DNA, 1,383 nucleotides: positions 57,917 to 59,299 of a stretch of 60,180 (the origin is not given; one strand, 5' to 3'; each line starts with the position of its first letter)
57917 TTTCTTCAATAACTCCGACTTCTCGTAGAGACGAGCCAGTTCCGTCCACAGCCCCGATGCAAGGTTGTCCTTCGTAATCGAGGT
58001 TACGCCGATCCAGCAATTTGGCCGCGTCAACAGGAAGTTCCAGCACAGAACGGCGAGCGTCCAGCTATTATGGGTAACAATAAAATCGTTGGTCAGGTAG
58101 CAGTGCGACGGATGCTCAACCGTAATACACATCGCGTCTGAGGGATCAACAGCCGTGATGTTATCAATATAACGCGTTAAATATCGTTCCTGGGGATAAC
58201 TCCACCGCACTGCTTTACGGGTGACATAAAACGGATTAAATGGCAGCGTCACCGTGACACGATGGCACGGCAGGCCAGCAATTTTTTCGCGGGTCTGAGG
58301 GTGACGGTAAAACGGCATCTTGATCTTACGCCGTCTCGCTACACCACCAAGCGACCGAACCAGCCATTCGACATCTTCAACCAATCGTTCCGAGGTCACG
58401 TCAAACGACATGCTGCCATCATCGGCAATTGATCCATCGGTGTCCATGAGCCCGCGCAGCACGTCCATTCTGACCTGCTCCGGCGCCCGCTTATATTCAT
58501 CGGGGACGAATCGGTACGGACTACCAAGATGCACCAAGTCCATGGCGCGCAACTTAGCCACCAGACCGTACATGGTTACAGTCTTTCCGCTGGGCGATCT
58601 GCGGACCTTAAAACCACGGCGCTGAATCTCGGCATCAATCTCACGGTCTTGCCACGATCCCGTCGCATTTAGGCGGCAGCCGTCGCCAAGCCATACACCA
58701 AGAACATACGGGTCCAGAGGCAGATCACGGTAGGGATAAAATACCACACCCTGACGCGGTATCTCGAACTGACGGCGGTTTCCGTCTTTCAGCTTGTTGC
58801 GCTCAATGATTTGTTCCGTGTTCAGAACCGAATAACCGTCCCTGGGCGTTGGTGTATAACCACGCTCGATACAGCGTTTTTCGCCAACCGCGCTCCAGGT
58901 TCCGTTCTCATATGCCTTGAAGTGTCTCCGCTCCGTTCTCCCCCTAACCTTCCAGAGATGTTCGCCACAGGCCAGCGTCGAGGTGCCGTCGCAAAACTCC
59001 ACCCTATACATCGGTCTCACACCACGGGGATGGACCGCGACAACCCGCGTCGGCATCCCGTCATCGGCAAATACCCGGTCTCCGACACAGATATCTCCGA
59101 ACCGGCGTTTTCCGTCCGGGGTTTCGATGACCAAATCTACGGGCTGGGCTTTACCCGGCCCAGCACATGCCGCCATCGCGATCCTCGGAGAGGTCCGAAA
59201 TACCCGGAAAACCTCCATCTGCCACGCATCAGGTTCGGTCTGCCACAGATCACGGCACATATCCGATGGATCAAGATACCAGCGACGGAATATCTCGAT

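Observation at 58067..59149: Intein with class-3 hallmarks (Ala1, W-C-T triad) and a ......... endonuclease inside the TerL Walker A loop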

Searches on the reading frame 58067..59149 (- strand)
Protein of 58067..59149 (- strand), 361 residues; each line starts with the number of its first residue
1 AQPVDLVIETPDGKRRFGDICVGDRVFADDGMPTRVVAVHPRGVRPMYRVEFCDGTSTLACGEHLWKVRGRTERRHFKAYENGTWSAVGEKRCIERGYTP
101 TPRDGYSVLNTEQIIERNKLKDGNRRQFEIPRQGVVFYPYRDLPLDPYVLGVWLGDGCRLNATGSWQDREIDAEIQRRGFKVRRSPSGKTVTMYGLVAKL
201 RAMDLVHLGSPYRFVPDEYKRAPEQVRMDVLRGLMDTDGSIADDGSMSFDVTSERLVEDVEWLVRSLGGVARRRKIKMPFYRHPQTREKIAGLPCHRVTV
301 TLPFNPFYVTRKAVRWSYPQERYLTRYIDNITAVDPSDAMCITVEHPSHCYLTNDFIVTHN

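Call 5: search_protein_families(library=pfam, proteins=[window:58067-59149:-], max_evalue=1)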
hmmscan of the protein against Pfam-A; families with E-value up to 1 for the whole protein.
seq(361 aa): 3 families
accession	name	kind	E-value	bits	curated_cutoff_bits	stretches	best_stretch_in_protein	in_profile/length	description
PF14528.11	LAGLIDADG_3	-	3e-05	24.6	22.5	1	230-276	6-55/82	LAGLIDADG-like domain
PF05203.21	Hom_end_hint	-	0.0003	21.3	32.1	1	15-51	16-51/228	Hom_end-associated Hint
PF13403.11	Hint_2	-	0.03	15.1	28.4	1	7-44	8-45/147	Hint domain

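Call 6: search_protein_families(library=phrogs, proteins=[window:58067-59149:-], max_evalue=0.01)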
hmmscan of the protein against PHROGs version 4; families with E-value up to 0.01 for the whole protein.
seq(361 aa): 6 families
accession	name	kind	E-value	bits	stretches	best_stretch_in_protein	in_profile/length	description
phrog_19299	-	head and packaging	1.2e-22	81.1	1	7-65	38-96/702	terminase large subunit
phrog_15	-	head and packaging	5.9e-17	62.3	1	4-254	82-332/1330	terminase large subunit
phrog_36964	-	head and packaging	1e-13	51.3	2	142-361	210-434/890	terminase large subunit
phrog_50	-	DNA, RNA and nucleotide metabolism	1.4e-10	41.8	1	1-70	88-157/570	DnaC-like helicase loader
phrog_510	-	DNA, RNA and nucleotide metabolism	2.9e-10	40.5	1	17-71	424-478/667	DNA primase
phrog_4645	-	DNA, RNA and nucleotide metabolism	0.0093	16.1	0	190-253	171-236/308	endonuclease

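Call 7: search_solved_structures(query=window:58067-59149:-, max_evalue=10, show_alignments=3)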
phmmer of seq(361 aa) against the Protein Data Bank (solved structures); distinct sequences matched with E-value up to 10: 15.
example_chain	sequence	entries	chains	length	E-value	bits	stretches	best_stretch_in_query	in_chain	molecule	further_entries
6bs8_A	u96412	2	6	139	3.2e-12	49.3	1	4-69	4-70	Replicative DNA helicase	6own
6rix_A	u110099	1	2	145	6.4e-12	48.3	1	8-71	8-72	Replicative DNA helicase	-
6riy_A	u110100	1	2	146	1.7e-11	46.9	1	8-71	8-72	Replicative DNA helicase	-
6riz_A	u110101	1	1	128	1.4e-06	30.7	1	7-69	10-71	gp41-1 intein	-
6qaz_A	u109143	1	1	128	0.00044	22.5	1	7-68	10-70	cyanophage-like gp41-1 intein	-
1um2_A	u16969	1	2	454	0.029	16.5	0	147-199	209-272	ENDONUCLEASE PI-SCEI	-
1dfa_A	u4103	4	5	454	0.029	16.5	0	147-199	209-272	PI-SCEI ENDONUCLEASE | ENDONUCLEASE PI-SCEI | PI-SCEI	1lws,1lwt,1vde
1ef0_A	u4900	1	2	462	0.032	16.4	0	147-199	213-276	PI-SCEI ENDONUCLEASE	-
1jva_A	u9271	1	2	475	0.034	16.3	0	147-199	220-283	VMA1-DERIVED HOMING ENDONUCLEASE X10SSS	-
9blu_A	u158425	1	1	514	0.039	16.1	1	287-321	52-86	Stress-70 protein, mitochondrial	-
9bls_A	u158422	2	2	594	0.048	15.8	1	287-321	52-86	Stress-70 protein, mitochondrial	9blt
1dq3_A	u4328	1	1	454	0.28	13.3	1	216-275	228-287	ENDONUCLEASE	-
9cop_A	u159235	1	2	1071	0.46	12.6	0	147-172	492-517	V-type proton ATPase catalytic subunit A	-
6nhk_A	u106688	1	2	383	1.6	10.8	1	287-319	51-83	Stress-70 protein, mitochondrial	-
4kbo_A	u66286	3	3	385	1.6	10.8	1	287-319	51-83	Stress-70 protein, mitochondrial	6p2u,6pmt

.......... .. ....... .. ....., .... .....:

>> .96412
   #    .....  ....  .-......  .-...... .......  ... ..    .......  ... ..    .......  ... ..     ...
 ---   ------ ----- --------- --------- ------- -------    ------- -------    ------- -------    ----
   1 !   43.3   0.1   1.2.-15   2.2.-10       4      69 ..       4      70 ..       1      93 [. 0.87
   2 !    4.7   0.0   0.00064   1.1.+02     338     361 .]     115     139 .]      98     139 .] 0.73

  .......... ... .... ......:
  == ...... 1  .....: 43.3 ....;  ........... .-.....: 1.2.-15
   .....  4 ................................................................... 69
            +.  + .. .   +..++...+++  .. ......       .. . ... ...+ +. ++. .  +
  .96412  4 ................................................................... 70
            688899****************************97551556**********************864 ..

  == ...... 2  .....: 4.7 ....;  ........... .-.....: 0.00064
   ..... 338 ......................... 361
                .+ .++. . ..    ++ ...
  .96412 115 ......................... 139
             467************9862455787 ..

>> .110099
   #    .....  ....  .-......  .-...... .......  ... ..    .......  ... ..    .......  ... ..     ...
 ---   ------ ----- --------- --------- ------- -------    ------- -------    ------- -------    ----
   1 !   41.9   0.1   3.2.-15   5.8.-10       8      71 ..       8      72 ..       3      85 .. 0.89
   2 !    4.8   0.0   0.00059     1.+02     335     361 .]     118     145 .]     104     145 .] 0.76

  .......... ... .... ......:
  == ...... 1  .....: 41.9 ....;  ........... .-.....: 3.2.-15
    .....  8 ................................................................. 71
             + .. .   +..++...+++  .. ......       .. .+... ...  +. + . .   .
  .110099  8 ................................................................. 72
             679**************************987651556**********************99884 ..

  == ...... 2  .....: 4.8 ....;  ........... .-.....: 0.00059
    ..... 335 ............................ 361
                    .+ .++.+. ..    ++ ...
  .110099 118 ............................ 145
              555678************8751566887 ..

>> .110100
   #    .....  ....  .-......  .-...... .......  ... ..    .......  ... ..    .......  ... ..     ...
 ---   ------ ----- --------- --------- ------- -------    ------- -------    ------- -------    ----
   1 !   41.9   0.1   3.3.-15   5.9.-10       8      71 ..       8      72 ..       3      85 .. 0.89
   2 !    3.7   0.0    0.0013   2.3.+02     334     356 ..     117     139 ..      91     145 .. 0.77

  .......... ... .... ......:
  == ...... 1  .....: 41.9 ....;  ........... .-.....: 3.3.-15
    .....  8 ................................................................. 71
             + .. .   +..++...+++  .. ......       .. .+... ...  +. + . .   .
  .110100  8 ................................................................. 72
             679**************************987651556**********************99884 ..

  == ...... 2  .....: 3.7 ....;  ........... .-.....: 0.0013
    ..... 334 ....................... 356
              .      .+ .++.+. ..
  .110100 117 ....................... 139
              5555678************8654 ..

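Call 39: predict_structure(alignment_id=A2)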
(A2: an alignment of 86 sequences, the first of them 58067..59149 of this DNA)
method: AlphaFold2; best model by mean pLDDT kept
length: 361 residues; sequences in the alignment: 86
mean_pLDDT: 96.9   pTM: 0.93
mean pLDDT of the five models: 96.9, 96.7, 96.7, 96.6, 96.6
residues with pLDDT >= 90: 350; 70-90: 9; 50-70: 2; < 50: 0
segments of 3 or more residues with pLDDT < 50: none
pLDDT, mean of each block of 10 residues (from residue 1): 98 98 98 98 98 98 97 94 95 90 96 93 83 98 98 98 98 98 97 98 98 98 98 99 98 99 98 98 98 98 98 98 97 98 98 97 93
secondary structure, 60 per line:
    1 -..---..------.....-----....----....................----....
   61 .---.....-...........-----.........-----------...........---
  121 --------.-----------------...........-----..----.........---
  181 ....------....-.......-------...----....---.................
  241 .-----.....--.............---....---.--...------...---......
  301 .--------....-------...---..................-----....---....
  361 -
elements in order: E25-28 E33-52 E57-61 E65-69 H71-81 H87-95 E107-110 H111-117 H147-156 H169-177 E181-184 E191-194 H196-202 H217-220 H224-238 E239-241 E247-251 H254-266 E270-273 E280-282 E289-291 E295-301 H310-313 E327-344 E350-353 E357-360

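Call 44: fold_search(model_id=the predicted structure, library=pdb)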
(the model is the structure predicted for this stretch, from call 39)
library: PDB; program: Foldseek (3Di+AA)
matches with E <= 10: 758; with E <= 0.001: 45
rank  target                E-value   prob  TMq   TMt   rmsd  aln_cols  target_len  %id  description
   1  1ef0_A                2.8e-17  1.00  0.68  0.58   7.9       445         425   17  CRYSTAL STRUCTURE OF PI-SCEI MINIPRECURSOR (released 2000-06-07)
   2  1vde_B                1.0e-16  1.00  0.67  0.57   6.9       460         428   16  PI-SCEI, A HOMING ENDONUCLEASE WITH PROTEIN SPLICING ACTIVITY (released 1998-04-08)
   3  1lws_A                2.2e-16  1.00  0.72  0.62   5.8       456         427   14  Crystal structure of the intein homing endonuclease PI-SceI bound to its recognition sequence (released 2002-09-27)
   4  1lwt_A                2.3e-16  1.00  0.70  0.58   6.8       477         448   13  Crystal structure of the intein homing endonuclease PI-SceI bound to its substrate DNA (Ca2+ free) (released 2002-09-27)
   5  1vde_A                3.3e-16  1.00  0.68  0.58   6.7       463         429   16  PI-SCEI, A HOMING ENDONUCLEASE WITH PROTEIN SPLICING ACTIVITY (released 1998-04-08)
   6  1um2_B                1.6e-15  1.00  0.67  0.59   7.4       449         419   16  Crystal Structure of the Vma1-Derived Endonuclease with the Ligated Extein Segment (released 2004-09-22)
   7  1jva_B                2.9e-15  1.00  0.67  0.57   8.6       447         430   16  CRYSTAL STRUCTURE OF THE VMA1-DERIVED ENDONUCLEASE BEARING THE N AND C EXTEIN PROPEPTIDES (released 2002-08-29)
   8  1dfa                  3.7e-15  1.00  0.66  0.60   7.2       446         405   15  CRYSTAL STRUCTURE OF PI-SCEI IN C2 SPACE GROUP (released 1999-12-08)
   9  1um2_A                5.3e-15  1.00  0.66  0.58   7.4       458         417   16  Crystal Structure of the Vma1-Derived Endonuclease with the Ligated Extein Segment (released 2004-09-22)
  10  1jva_A                1.0e-14  1.00  0.66  0.57   7.5       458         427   17  CRYSTAL STRUCTURE OF THE VMA1-DERIVED ENDONUCLEASE BEARING THE N AND C EXTEIN PROPEPTIDES (released 2002-08-29)
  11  1ef0_B                6.3e-14  1.00  0.64  0.59   7.4       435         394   16  CRYSTAL STRUCTURE OF PI-SCEI MINIPRECURSOR (released 2000-06-07)
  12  7qsu                  1.8e-13  1.00  0.56  0.56   6.6       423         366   13  Crystal structure of homing endonuclease-associated TliVMA intein (C1A, d333-339) (released 2022-03-30)
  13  7qss                  3.3e-11  1.00  0.54  0.47   9.7       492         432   12  Crystal structure of homing endonuclease-associated TliVMA intein (C1A) (released 2022-03-30)
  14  7qst                  3.5e-10  1.00  0.54  0.54   9.4       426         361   13  Crystal structure of homing endonuclease-associated PhoVMA intein (C1A) (released 2022-03-30)
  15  2cw7                  7.4e-10  1.00  0.42  0.30  25.1       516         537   13  Crystal structure of intein homing endonuclease II (released 2006-04-18)
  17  6riy_A                5.8e-06  1.00  0.18  0.48   1.6        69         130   42  Crystal structure of MchDnaB-1 intein (N145AA) (released 2020-05-13)
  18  6bs8_C                6.2e-06  1.00  0.18  0.51   1.5        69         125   43  The class 3 DnaB intein from Mycobacterium smegmatis (released 2018-11-21)
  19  6rix_B                9.9e-06  1.00  0.18  0.48   1.6        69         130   42  Crystal structure of MchDnaB-1 intein (released 2020-05-13)
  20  6bs8_A                1.3e-05  1.00  0.18  0.50   1.4        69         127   43  The class 3 DnaB intein from Mycobacterium smegmatis (released 2018-11-21)
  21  6riy_B                1.4e-05  1.00  0.18  0.47   1.7        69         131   42  Crystal structure of MchDnaB-1 intein (N145AA) (released 2020-05-13)
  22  6rix_A                1.6e-05  1.00  0.18  0.47   1.7        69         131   42  Crystal structure of MchDnaB-1 intein (released 2020-05-13)
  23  6bs8_B                2.4e-05  1.00  0.18  0.49   1.5        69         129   43  The class 3 DnaB intein from Mycobacterium smegmatis (released 2018-11-21)
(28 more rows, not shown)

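Call 56: search_protein_representatives(protein=window:58067-59149:-)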
Query: 361 residues. Proteins with E-value up to 0.001 (for the whole library): 18333; up to 1e-10: 12558; up to 1e-30: 3451. The best 150 are listed.
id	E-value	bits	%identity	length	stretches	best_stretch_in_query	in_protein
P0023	6.1e-148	509.2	64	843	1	1-361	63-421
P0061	2.0e-92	326.5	48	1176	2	1-361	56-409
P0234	3.6e-90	319.1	49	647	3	105-361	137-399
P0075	1.6e-87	310.3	53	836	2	108-361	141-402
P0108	1.5e-84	300.5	46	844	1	6-361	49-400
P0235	8.0e-84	298.2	36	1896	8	5-361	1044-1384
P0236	6.9e-82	291.8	36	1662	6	122-360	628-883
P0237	1.9e-81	290.3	36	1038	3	1-361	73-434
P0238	4.7e-81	289.0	38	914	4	108-361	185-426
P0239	5.1e-81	288.9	38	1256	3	1-361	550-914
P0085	9.0e-80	284.8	43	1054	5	118-361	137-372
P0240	2.0e-78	280.4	38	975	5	209-361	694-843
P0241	9.9e-78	278.1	47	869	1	1-361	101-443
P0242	1.6e-77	277.4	37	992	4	107-361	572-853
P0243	7.2e-74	265.4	34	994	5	106-361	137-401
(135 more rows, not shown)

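Call 58: find_homologous_proteins(query=window:58067-59149:-, max_evalue=1e-40)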
Query window:58067-59149:- (361 aa): 73 proteins with E <= 1e-40 among 2032 candidates.
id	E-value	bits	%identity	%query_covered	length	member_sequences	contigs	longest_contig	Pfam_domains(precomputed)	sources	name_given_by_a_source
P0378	1.7e-107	378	50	100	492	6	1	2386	PF14528.12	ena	-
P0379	1.3e-70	256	41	100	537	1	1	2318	PF05204.20,PF14528.12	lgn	-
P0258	8.5e-69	250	43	100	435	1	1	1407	PF14528.12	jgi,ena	-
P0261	2.2e-68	249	40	99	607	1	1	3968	-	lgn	-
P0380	4.9e-67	245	38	100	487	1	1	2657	PF05204.20,PF14528.12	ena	-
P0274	3.1e-64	235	39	100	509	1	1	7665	PF05204.20,PF14528.12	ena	-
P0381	7.3e-54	201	39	100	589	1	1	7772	PF14528.12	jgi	jgi:hypothetical protein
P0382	4.9e-53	199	38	100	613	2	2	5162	PF05204.20,PF14528.12,PF02562.23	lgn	-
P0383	2.7e-52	196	37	91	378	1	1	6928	PF14528.12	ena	-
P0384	9.3e-52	194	38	98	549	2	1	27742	PF14528.12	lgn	-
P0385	8.2e-51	191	36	100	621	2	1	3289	PF14528.12,PF02562.23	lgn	-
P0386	2.4e-50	190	35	100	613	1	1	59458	PF05203.22,PF14528.12,PF02562.23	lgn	-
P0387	5.1e-50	189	35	100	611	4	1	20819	PF14528.12,PF02562.23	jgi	jgi:hypothetical protein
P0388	2.4e-49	186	35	100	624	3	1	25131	PF05204.20,PF14528.12,PF02562.23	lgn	-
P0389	2.8e-49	186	36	100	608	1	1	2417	PF14528.12,PF02562.23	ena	-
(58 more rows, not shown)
